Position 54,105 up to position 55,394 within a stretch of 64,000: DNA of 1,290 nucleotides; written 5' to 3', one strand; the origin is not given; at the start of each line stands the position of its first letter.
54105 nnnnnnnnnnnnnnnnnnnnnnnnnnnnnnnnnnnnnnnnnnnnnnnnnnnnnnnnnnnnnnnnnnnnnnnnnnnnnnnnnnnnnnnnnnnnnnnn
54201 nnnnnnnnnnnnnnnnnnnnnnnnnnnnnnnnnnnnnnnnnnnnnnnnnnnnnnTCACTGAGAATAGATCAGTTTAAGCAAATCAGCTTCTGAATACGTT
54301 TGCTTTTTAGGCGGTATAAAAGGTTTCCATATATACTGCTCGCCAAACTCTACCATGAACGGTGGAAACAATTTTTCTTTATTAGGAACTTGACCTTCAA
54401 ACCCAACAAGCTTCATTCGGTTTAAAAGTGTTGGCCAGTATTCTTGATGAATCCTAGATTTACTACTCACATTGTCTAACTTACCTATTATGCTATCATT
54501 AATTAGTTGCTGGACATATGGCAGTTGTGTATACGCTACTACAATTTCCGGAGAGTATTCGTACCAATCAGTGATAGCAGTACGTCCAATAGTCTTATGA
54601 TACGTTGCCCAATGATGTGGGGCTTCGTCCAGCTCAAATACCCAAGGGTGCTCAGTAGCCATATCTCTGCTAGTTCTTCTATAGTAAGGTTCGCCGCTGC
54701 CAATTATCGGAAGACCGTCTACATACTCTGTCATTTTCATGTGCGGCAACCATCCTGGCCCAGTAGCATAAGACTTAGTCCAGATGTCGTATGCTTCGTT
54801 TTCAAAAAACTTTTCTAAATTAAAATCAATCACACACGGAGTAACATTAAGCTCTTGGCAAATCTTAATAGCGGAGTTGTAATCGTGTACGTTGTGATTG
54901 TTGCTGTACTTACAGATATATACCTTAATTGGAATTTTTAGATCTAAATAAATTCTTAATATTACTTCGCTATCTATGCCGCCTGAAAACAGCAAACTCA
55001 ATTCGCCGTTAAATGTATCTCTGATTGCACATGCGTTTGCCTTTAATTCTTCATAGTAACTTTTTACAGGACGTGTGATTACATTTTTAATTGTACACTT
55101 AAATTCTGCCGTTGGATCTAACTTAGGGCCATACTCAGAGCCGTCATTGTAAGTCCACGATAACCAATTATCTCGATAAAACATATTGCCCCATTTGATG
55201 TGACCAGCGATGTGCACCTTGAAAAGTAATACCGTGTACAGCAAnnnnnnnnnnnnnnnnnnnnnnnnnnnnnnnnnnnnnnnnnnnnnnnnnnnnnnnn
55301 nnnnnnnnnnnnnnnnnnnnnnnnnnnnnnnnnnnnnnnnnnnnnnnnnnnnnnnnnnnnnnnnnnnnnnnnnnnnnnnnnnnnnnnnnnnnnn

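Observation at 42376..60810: An ~18.5-kb phage-borne enzyme island: six PP-loop ATPases, two B12-radical-SAM enzymes, seven Fe/2OG oxygenases, a Rieske oxygenase, a desaturase, an FMN oxidoreductase and a binding protein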

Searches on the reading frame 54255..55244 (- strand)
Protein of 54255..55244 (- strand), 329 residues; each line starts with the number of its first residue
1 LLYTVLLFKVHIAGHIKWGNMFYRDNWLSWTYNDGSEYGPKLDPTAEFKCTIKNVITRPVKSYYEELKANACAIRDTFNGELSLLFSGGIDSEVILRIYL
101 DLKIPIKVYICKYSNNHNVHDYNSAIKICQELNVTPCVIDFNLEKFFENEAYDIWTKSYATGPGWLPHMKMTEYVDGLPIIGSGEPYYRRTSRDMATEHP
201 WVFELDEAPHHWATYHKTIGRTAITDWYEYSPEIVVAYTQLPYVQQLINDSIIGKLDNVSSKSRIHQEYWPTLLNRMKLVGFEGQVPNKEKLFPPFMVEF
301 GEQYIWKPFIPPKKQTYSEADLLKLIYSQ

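Call 4: search_protein_families(library=pfam, proteins=[window:54255-55244:-], max_evalue=0.01)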
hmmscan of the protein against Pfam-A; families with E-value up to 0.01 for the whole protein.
window:54255-55244:- (329 aa): 1 family
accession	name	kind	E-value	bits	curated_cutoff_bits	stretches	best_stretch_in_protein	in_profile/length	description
PF06508.19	QueC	-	0.00065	19.7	22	1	84-148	4-68/210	Queuosine biosynthesis protein QueC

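Call 16: search_protein_families(library=phrogs, proteins=[window:54255-55244:-], max_evalue=0.01)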
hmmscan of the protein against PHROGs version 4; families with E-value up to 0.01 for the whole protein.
window:54255-55244:- (329 aa): 1 family
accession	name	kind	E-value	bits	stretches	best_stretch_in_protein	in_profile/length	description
phrog_1550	-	moron, auxiliary metabolic gene and host takeover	0.0006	19.7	1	83-135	149-200/418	QueC-like queuosine biosynthesis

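Call 19: search_protein_families(library=ncbifam, proteins=[window:54255-55244:-], max_evalue=0.01)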
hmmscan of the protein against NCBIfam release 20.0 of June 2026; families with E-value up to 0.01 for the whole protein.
window:54255-55244:- (329 aa): 3 families
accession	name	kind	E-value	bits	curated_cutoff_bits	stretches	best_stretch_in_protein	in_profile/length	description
TIGR00364.1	TIGR00364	equivalog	0.00026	20.6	150.3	1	85-145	4-63/201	7-cyano-7-deazaguanine synthase QueC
TIGR02432.1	lysidine_TilS_N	equivalog_domain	0.0034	17.3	93.6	1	86-145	6-70/189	tRNA lysidine(34) synthetase TilS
TIGR01536.1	asn_synth_AEB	equivalog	0.0061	15.6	267.1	1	79-149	252-323/517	asparagine synthase (glutamine-hydrolyzing)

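Call 20: find_homologous_proteins(query=window:54255-55244:-, max_evalue=0.001)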
Query window:54255-55244:- (329 aa): 202 proteins with E <= 0.001 among 588 candidates; the best 120 are listed.
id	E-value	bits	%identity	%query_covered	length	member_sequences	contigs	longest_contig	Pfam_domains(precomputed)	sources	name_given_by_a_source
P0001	1.7e-205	700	94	94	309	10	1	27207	-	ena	-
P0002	1.6e-174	598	80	94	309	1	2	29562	-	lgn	-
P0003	5.9e-171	586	76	99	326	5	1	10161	-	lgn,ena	-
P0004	2.6e-138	479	66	94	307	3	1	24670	-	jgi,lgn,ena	jgi:hypothetical protein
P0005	4.0e-137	475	65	94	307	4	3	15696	-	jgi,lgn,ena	jgi:hypothetical protein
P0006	4.1e-136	472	65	94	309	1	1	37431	-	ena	-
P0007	2.2e-132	459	68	86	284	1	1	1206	-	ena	-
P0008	2.6e-132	459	64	94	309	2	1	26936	-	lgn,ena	-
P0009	3.8e-132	459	63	94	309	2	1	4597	PF06508.20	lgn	-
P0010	2.1e-131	456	64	93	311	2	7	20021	-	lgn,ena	-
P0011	3.9e-131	455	62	94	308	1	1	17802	-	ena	-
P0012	1.1e-130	454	64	94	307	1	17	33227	-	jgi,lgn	-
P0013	5.5e-130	452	65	94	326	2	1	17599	PF06508.20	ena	-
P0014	2.2e-129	450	60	94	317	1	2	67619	-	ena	-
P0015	6.7e-129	448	62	94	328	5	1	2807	-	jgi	-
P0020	1.1e-127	444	66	87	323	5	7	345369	PF06508.20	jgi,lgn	-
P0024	1.2e-126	441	62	94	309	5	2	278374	-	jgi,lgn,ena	jgi:hypothetical protein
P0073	7.7e-94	333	52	87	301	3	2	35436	PF06508.20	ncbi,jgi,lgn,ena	jgi:hypothetical protein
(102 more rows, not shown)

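Call 21: find_encoding_contigs(protein=P0001, flank=10000, max_places=3)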
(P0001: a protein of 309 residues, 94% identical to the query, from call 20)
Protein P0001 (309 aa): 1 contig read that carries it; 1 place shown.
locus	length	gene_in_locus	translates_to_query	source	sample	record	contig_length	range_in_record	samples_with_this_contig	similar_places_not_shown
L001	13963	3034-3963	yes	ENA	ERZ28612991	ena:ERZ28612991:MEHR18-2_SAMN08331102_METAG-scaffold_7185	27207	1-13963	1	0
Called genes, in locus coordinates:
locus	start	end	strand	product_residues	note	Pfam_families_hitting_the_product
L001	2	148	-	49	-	?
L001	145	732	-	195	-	-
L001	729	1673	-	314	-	-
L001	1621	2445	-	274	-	PF00487:FA_desaturase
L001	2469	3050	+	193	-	-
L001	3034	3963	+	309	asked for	-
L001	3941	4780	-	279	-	PF00355:Rieske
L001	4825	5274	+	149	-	PF09834:DUF2061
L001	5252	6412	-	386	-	-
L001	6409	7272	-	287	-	PF00478:IMPDH (faint), PF03060:NMO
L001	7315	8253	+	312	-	PF03401:TctC, PF16868:NMT1_3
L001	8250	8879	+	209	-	-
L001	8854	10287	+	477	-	PF04055:Radical_SAM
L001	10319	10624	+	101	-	-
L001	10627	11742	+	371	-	-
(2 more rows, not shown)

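Call 22: find_encoding_contigs(protein=P0020, flank=10000, max_places=3)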
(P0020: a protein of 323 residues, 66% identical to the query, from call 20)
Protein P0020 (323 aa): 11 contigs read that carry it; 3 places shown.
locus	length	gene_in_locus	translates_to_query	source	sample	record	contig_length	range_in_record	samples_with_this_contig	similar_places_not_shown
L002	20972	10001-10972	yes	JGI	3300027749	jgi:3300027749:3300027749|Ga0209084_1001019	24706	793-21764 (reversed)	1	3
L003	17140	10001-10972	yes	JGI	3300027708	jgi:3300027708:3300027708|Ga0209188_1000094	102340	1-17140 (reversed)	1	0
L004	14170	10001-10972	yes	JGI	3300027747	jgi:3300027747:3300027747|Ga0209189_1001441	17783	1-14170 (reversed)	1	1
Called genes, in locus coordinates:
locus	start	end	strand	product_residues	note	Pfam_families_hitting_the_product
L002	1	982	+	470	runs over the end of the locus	PF11443:DUF2828, PF25043:DUF7788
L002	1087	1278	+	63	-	-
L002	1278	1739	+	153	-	PF13671:AAA_33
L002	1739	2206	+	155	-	PF00782:DSPc (weak), PF22785:Tc-R-P (weak)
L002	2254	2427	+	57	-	-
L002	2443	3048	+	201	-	PF00149:Metallophos (weak), PF12850:Metallophos_2 (weak)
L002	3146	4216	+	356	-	PF18454:Mtd_N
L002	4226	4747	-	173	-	-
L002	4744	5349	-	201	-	-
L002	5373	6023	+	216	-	-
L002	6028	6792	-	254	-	PF00487:FA_desaturase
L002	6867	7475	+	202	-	-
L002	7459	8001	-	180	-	-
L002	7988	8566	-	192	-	-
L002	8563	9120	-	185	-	-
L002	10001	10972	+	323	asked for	PF06508:QueC (weak)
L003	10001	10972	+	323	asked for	PF06508:QueC (weak)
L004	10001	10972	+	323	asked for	PF06508:QueC (weak)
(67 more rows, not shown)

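Call 23: search_dna_similar(query=window:54255-55244:-, collection=phages, mode=protein, max_rows=25, max_evalue=0.001)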
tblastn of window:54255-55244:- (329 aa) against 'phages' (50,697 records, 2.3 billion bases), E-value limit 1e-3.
No match.

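Call 26: find_encoding_contigs(protein=P0024, flank=10000, max_places=2)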
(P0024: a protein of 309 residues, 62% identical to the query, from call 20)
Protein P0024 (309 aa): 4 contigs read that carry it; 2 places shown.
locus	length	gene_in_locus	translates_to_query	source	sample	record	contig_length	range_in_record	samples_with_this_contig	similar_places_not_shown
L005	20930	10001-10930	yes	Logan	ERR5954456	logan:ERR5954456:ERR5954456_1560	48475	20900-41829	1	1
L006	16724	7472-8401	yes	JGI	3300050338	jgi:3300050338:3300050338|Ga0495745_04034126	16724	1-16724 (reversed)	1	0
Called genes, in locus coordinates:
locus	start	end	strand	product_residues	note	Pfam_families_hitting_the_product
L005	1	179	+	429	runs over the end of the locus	-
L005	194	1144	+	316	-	-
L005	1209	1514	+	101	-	-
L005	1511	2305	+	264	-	-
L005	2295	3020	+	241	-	-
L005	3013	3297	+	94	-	-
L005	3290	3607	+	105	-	-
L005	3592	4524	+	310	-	-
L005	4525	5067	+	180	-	-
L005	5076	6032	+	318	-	PF04055:Radical_SAM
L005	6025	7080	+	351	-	PF04055:Radical_SAM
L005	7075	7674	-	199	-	-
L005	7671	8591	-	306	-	-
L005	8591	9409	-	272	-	PF00487:FA_desaturase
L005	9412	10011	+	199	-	-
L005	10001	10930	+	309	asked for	-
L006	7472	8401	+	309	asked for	-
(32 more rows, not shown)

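Call 27: find_encoding_contigs(protein=P0073, flank=10000, max_places=3)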
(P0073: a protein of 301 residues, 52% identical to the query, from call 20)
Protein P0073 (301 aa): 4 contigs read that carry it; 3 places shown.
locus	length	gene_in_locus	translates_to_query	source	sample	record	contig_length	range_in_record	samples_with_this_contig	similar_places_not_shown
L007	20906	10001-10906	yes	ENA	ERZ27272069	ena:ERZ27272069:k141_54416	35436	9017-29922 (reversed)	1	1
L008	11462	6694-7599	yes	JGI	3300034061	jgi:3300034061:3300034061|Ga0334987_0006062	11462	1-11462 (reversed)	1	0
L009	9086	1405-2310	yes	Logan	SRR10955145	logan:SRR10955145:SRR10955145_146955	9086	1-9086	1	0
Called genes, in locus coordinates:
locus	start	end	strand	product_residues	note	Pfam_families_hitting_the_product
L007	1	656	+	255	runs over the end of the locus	PF00294:PfkB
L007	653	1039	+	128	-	-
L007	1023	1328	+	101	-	-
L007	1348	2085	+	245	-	PF01370:Epimerase, PF16363:GDP_Man_Dehyd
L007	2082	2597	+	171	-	PF02627:CMD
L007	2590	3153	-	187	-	-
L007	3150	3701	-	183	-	-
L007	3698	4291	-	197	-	-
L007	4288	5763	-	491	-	PF02310:B12-binding (weak), PF04055:Radical_SAM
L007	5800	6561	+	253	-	PF00487:FA_desaturase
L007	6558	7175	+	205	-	-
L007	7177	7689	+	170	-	-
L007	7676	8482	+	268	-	PF00487:FA_desaturase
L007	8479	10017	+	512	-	PF04055:Radical_SAM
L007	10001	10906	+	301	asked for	PF06508:QueC (faint)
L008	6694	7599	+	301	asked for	PF06508:QueC (faint)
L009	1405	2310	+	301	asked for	PF06508:QueC (faint)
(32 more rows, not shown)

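Call 30: find_related_loci(query=A2, collection=viral_contigs, flank=10000)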
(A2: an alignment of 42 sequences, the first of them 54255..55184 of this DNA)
Query A2 (309 aa) in viral_contigs; peptide patterns used: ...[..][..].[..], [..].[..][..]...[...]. (x = any residue, [..] = any of these).
129 stretches matched a pattern; 24 encode a relative of the query (tblastn E <= 1e-3); 24 distinct loci.
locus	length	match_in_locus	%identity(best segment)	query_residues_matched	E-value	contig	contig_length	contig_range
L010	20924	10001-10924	64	1-308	5e-134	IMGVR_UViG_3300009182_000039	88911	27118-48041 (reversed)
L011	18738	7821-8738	64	1-308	2e-133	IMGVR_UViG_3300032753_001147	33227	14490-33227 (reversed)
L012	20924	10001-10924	63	1-309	3e-131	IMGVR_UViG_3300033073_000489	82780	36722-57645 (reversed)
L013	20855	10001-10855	66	1-285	2e-130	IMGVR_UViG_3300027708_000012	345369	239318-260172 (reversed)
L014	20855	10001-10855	66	1-285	2e-130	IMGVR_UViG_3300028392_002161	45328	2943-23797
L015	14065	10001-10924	62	1-308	4e-130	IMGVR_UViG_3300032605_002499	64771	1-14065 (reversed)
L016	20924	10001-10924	62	1-308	4e-130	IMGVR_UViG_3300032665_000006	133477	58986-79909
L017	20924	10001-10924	62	1-308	1e-129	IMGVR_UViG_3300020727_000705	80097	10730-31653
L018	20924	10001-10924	62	1-308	1e-129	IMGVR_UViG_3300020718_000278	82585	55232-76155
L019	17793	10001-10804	50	1-284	4e-92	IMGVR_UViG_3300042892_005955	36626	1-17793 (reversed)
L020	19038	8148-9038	44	1-306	3e-82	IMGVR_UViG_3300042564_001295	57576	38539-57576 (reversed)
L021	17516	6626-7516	44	1-306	5e-81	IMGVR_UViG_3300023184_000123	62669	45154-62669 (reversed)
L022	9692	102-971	37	1-285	1e-53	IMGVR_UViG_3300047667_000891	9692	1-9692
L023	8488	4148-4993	36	1-284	5e-43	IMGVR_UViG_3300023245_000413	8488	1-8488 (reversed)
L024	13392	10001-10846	36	1-284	5e-43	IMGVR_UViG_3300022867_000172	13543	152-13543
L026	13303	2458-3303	36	1-284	5e-43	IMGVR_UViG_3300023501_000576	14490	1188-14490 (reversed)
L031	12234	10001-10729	33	38-263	2e-33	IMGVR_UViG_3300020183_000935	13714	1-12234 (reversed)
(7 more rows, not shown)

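Call 31: search_solved_structures(query=A2, max_evalue=1, show_alignments=1)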
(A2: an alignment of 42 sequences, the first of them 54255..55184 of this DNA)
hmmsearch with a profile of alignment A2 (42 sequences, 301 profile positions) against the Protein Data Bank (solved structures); distinct sequences matched with E-value up to 1: 24.
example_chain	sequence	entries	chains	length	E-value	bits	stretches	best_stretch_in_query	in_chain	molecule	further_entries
3p52_A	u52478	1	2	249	0.0018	20.6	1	52-121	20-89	NH(3)-dependent NAD(+) synthetase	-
5z0y_A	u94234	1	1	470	0.03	16.6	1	15-80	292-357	Serine hydroxymethyltransferase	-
7byi_B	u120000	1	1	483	0.17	14.1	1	17-75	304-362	Serine hydroxymethyltransferase, mitochondrial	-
6b2o_A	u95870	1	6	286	0.3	13.3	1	62-136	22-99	ATP-utilizing enzyme of the PP-loopsuperfamily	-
5udq_A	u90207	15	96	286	0.3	13.3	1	62-136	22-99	Lactate racemization operon protein LarE | ATP-utilizing enzyme of the PP-loopsuperfamily | Pyridinium-3,5-biscarboxylic acid mononucleotide sulfurtransferase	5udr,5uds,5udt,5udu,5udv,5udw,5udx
3fiu_A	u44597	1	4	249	0.37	13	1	59-120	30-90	NH(3)-dependent NAD(+) synthetase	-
7e13_A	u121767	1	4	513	0.49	12.6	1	16-77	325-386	serine hydroxymethyltransferase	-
9box_A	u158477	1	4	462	0.62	12.3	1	17-75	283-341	Serine hydroxymethyltransferase, mitochondrial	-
8ssj_A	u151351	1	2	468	0.63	12.3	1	17-75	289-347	Serine hydroxymethyltransferase, mitochondrial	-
29lk_A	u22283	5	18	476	0.65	12.2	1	17-75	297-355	Serine hydroxymethyltransferase, mitochondrial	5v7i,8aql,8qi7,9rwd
4pvf_A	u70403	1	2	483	0.66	12.2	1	17-75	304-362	Serine hydroxymethyltransferase, mitochondrial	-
32jd_A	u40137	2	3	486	0.66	12.2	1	17-75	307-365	Serine hydroxymethyltransferase, mitochondrial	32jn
32jy_A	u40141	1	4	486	0.67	12.2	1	17-75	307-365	Serine hydroxymethyltransferase, mitochondrial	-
32ja_A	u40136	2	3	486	0.67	12.2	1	17-75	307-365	Isoform 3 of Serine hydroxymethyltransferase, mitochondrial | Serine hydroxymethyltransferase, mitochondrial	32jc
6dk3_A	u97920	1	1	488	0.67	12.2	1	17-75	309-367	Serine hydroxymethyltransferase, mitochondrial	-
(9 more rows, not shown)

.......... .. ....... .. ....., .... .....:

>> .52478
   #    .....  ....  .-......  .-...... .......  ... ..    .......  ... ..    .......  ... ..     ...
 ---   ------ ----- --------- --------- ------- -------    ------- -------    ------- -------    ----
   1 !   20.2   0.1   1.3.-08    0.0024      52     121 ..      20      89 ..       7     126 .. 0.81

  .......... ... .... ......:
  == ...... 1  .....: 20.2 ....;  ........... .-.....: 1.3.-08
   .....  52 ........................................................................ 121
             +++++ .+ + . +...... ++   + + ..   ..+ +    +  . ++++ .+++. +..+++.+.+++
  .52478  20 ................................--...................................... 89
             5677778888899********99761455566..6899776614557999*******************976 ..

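Call 37: predict_structure(alignment_id=A2)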
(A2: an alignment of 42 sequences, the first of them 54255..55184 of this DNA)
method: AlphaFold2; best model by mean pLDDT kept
length: 309 residues; sequences in the alignment: 42
mean_pLDDT: 94.0   pTM: 0.92
mean pLDDT of the five models: 94.0, 93.9, 93.8, 93.3, 92.9
residues with pLDDT >= 90: 277; 70-90: 30; 50-70: 2; < 50: 0
segments of 3 or more residues with pLDDT < 50: none
pLDDT, mean of each block of 10 residues (from residue 1): 88 93 94 94 98 96 95 97 98 95 96 98 97 96 94 95 93 92 94 93 94 97 95 92 95 88 86 93 93 94 87
secondary structure, 60 per line:
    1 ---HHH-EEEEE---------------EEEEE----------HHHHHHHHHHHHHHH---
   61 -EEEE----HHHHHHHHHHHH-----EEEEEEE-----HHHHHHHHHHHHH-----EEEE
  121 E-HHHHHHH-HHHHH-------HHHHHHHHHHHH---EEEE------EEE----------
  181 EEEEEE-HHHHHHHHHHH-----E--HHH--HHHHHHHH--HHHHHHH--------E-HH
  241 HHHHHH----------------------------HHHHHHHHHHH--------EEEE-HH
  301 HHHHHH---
elements in order: E8-12 E28-32 H43-57 E62-65 H70-81 E87-93 H99-111 E117-121 H123-129 H131-135 H143-154 E158-161 E168-170 E181-186 H188-198 H212-219 H222-228 H239-246 H275-285 E294-297 H299-306

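Call 40: fold_search(model_id=the predicted structure, library=pdb)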
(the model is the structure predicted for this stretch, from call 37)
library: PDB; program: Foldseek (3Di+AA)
matches with E <= 10: 1612; with E <= 0.001: 102
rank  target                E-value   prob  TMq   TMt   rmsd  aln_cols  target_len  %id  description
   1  1mc1_A                1.2e-05  1.00  0.40  0.27  11.3       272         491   17  BETA-LACTAM SYNTHETASE WITH PRODUCT (DGPC), AMP AND PPI (released 2002-10-23)
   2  1mbz_B                1.4e-05  1.00  0.34  0.22  11.2       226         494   14  BETA-LACTAM SYNTHETASE WITH TRAPPED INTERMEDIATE (released 2002-10-23)
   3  5udx_A                1.5e-05  1.00  0.32  0.38   9.9       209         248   14  LarE, a sulfur transferase involved in synthesis of the cofactor for lactate racemase, in complex with zinc (released 2017-08-23)
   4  6dg3_H                2.0e-05  1.00  0.31  0.37   6.2       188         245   14  LarE, a sulfur transferase involved in synthesis of the cofactor for lactate racemase, in complex with caesium (released 2019-05-22)
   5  1mc1_B                2.1e-05  1.00  0.33  0.22  11.1       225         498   15  BETA-LACTAM SYNTHETASE WITH PRODUCT (DGPC), AMP AND PPI (released 2002-10-23)
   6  5unm_C                2.7e-05  1.00  0.30  0.36   7.0       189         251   12  LarE, a sulfur transferase involved in synthesis of the cofactor for lactate racemase, substrate free form with flexib (released 2017-08-23)
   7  1jgt_A                2.7e-05  1.00  0.30  0.21  12.5       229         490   16  CRYSTAL STRUCTURE OF BETA-LACTAM SYNTHETASE (released 2001-12-28)
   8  2der_A                3.2e-05  1.00  0.29  0.27  11.1       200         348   14  Cocrystal structure of an RNA sulfuration enzyme MnmA and tRNA-Glu in the initial tRNA binding state (released 2006-08-15)
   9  1mbz_A                3.6e-05  1.00  0.41  0.27  11.1       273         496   16  BETA-LACTAM SYNTHETASE WITH TRAPPED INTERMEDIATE (released 2002-10-23)
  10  1ct9_D                3.6e-05  1.00  0.45  0.30   8.6       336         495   11  CRYSTAL STRUCTURE OF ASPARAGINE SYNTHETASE B FROM ESCHERICHIA COLI (released 1999-12-15)
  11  6utq_F                4.1e-05  1.00  0.28  0.34   5.9       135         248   15  LarE, a sulfur transferase involved in synthesis of the cofactor for lactate racemase in complex with cadmium (released 2019-11-06)
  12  5udt_B                4.1e-05  1.00  0.32  0.38   8.4       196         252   13  LarE, a sulfur transferase involved in synthesis of the cofactor for lactate racemase, in complex with AMP (released 2017-08-23)
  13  6utq_A                4.1e-05  1.00  0.32  0.38  10.6       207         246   14  LarE, a sulfur transferase involved in synthesis of the cofactor for lactate racemase in complex with cadmium (released 2019-11-06)
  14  5udr_B                4.9e-05  1.00  0.27  0.34   6.0       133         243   16  LarE, a sulfur transferase involved in synthesis of the cofactor for lactate racemase in complex with nicotinamide mon (released 2017-08-23)
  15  1jgt_B                4.9e-05  1.00  0.31  0.21  11.5       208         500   14  CRYSTAL STRUCTURE OF BETA-LACTAM SYNTHETASE (released 2001-12-28)
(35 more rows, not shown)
